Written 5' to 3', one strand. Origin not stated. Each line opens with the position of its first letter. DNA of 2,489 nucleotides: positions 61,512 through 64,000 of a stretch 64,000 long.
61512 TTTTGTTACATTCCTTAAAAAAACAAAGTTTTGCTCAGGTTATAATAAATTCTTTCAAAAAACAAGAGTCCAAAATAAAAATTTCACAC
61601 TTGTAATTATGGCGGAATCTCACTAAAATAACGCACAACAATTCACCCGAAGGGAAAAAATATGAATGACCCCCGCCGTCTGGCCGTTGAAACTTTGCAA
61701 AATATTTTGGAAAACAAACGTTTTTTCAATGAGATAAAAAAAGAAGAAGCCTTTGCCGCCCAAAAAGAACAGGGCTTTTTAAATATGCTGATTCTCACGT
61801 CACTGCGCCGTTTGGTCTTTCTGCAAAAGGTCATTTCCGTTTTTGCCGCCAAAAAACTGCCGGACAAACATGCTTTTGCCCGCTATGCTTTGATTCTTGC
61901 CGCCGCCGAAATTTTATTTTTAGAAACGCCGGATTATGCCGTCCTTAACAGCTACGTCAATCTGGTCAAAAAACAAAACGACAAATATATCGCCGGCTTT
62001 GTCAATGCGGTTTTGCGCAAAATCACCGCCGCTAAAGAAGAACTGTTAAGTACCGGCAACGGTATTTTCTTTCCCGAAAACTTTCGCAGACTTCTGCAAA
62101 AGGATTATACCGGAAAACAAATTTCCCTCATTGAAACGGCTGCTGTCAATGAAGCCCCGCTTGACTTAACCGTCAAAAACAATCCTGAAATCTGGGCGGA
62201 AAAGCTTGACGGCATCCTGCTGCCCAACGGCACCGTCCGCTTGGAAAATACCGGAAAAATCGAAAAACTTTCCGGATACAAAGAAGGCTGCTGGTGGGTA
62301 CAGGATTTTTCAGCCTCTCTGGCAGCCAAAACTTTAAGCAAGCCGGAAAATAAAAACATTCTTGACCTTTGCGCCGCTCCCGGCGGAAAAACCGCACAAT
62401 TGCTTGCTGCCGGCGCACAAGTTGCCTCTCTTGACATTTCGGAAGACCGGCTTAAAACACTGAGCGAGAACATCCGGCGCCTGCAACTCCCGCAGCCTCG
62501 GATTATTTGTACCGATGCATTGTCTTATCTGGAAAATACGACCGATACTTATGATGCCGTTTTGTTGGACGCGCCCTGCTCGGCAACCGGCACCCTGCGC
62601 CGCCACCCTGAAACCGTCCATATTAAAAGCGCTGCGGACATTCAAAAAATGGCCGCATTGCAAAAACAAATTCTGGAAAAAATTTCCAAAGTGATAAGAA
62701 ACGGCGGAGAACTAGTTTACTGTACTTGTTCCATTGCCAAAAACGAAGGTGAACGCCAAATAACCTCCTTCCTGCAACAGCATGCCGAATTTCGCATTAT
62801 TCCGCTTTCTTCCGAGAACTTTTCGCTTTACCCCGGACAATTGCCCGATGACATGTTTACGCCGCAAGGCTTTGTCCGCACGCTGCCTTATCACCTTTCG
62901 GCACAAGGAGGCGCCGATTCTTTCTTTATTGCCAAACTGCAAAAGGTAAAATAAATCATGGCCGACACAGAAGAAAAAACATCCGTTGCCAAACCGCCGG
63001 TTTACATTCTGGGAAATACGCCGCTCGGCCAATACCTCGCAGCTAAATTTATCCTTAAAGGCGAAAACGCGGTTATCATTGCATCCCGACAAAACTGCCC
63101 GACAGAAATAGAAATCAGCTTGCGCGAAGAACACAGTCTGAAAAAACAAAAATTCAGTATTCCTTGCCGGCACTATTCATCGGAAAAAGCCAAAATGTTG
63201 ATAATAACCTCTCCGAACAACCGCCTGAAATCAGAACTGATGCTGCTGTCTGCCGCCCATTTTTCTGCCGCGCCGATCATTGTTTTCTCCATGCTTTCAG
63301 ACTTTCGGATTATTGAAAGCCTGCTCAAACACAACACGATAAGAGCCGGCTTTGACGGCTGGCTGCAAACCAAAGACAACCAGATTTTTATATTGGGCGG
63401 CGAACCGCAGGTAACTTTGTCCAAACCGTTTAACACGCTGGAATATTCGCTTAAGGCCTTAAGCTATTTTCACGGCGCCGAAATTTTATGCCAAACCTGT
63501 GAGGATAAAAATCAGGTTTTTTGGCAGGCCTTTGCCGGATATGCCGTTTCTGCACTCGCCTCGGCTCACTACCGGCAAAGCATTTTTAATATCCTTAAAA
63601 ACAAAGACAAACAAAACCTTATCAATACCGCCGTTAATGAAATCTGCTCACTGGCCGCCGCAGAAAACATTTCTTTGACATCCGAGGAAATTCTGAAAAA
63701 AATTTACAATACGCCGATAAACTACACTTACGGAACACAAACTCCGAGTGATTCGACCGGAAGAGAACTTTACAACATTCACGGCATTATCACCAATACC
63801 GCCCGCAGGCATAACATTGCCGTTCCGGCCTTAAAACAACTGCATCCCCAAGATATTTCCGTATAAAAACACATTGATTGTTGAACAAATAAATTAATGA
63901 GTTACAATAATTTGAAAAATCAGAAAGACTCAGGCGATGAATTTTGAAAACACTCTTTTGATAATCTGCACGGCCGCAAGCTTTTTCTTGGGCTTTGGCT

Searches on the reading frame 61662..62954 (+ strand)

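Call 13: search_protein_families(library=pfam, proteins=[window:61662-62954:+], max_evalue=0.00001)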
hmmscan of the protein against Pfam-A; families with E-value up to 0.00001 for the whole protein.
window:61662-62954:+ (430 aa): 4 families
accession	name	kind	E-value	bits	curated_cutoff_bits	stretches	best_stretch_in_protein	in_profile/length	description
PF01189.24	Methyltr_RsmB-F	-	8.7e-49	166.3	27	1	224-427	3-199/199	16S rRNA methyltransferase RsmB/F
PF01029.23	NusB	-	5.5e-20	72.5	23.1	1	4-122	3-132/133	NusB family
PF13847.12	Methyltransf_31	-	4.1e-08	33.5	27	1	229-359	3-114/145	Methyltransferase domain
PF13649.12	Methyltransf_25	-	2.8e-06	28.3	27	0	233-302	1-70/97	Methyltransferase domain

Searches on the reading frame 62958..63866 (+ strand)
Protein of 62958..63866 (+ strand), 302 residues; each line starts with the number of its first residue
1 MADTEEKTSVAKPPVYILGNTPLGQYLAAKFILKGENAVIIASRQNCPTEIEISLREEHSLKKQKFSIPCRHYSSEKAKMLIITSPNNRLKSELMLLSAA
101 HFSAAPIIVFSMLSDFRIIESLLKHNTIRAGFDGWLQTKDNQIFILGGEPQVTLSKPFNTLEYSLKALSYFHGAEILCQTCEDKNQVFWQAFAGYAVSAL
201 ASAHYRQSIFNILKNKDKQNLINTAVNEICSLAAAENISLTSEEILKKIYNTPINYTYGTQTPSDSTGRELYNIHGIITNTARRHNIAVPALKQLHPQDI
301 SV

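Call 13: search_protein_families(library=pfam, proteins=[window:62958-63866:+], max_evalue=0.00001)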
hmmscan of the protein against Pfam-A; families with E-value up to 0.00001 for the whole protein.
window:62958-63866:+ (302 aa): 1 family
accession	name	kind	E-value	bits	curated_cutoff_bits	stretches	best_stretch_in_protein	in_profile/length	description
PF08546.17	ApbA_C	-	3.5e-06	27.8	22.7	0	187-295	5-117/125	Ketopantoate reductase PanE/ApbA C terminal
